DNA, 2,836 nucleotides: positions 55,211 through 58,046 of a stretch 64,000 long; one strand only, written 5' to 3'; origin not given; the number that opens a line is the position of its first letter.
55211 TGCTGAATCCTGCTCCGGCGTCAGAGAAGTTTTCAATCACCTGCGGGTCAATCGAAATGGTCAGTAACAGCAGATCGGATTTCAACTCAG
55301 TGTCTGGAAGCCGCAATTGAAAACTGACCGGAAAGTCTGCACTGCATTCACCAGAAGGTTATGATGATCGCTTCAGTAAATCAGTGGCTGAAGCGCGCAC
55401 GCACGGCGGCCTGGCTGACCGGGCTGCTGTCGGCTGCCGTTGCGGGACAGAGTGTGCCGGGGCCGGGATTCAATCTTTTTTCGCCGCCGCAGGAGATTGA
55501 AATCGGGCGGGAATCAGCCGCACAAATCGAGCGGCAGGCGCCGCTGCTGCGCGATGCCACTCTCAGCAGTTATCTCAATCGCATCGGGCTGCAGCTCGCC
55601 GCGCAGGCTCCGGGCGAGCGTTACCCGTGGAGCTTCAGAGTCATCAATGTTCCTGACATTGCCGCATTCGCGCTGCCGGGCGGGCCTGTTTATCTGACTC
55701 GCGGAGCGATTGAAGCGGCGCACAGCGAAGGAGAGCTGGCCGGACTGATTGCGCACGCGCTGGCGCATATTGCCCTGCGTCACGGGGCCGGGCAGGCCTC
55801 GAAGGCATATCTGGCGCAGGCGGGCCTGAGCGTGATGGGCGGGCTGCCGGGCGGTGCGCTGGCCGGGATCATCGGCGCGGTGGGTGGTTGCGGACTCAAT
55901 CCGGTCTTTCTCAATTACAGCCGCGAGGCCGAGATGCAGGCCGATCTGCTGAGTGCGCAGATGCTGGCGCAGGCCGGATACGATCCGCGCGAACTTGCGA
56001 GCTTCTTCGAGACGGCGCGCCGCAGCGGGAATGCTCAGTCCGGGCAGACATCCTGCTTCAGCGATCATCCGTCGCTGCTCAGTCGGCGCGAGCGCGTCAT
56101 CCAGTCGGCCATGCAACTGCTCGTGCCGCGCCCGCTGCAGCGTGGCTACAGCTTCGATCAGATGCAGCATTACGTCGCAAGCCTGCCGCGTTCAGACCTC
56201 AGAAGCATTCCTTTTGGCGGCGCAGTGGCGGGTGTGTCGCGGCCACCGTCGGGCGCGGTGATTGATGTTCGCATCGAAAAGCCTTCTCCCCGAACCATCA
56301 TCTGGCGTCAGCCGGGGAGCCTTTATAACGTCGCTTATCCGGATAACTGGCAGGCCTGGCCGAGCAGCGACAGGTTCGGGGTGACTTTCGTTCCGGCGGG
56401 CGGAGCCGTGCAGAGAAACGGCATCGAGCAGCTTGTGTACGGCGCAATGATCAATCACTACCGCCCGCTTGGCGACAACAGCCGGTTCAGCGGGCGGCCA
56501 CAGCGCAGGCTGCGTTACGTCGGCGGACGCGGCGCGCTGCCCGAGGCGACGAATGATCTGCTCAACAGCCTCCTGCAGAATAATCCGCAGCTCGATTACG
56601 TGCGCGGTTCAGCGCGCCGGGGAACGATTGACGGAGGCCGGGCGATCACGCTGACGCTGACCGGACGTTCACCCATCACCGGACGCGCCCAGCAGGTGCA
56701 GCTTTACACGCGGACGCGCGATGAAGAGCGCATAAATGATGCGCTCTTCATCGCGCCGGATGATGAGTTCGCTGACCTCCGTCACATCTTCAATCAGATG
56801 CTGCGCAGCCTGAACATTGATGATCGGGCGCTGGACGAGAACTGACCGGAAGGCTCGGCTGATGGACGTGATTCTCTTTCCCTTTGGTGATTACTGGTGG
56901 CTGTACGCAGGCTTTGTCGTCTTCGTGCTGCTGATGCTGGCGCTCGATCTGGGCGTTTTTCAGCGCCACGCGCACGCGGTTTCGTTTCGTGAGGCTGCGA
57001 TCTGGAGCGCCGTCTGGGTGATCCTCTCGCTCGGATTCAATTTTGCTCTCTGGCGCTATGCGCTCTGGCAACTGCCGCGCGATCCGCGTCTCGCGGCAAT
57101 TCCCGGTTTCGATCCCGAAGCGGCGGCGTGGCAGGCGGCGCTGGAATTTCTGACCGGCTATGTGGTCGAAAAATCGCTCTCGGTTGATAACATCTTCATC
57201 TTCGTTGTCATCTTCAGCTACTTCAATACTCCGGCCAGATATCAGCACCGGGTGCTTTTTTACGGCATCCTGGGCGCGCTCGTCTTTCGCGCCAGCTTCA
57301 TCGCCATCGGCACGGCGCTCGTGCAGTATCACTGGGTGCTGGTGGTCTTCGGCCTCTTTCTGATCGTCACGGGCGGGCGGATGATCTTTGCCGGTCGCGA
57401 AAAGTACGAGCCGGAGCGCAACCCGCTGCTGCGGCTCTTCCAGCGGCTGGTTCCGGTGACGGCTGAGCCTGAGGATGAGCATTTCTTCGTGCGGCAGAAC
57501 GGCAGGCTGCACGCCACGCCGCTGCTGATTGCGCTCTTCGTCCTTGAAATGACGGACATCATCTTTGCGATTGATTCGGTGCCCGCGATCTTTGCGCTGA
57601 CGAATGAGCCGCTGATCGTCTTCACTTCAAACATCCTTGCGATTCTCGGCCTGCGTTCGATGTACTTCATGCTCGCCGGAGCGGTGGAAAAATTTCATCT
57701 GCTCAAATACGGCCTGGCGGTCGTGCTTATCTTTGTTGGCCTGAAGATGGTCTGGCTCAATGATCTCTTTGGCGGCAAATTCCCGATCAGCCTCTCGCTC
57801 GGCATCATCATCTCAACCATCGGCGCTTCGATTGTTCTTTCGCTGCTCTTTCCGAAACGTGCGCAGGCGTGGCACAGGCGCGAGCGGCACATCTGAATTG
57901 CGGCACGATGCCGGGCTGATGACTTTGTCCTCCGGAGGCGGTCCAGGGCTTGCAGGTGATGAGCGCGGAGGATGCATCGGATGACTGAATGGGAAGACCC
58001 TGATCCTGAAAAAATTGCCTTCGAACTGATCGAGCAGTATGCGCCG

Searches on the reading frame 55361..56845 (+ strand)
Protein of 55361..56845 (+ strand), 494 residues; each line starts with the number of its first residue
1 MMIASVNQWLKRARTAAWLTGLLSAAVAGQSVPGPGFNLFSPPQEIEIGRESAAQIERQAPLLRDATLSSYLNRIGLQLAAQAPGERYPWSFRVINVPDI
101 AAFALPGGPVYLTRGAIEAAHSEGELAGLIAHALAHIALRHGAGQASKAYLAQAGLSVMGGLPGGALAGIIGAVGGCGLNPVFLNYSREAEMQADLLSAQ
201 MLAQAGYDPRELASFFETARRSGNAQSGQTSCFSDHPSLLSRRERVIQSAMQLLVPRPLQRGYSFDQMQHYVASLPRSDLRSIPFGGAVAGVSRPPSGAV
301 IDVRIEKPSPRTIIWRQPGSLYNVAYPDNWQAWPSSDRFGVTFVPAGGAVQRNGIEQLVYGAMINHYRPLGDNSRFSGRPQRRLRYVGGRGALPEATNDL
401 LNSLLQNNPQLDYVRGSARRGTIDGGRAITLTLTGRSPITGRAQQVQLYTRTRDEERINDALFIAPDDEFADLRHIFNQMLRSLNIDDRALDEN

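Call 4: search_protein_families(library=pfam, proteins=[window:55361-56845:+], max_evalue=0.01)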
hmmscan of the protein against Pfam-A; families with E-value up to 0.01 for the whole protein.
window:55361-56845:+ (494 aa): 1 family
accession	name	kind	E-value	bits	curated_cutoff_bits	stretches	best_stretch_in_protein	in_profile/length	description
PF01435.24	Peptidase_M48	-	1e-24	87.8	20.3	1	70-244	5-180/186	Peptidase family M48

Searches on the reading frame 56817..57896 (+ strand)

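Call 4: search_protein_families(library=pfam, proteins=[window:56817-57896:+], max_evalue=0.01)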
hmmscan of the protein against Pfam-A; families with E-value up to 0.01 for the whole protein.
window:56817-57896:+ (359 aa): 1 family
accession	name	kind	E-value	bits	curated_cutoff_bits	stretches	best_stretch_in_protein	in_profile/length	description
PF03741.22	TerC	-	2.1e-50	171.4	27.8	1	112-313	1-176/178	Integral membrane protein TerC family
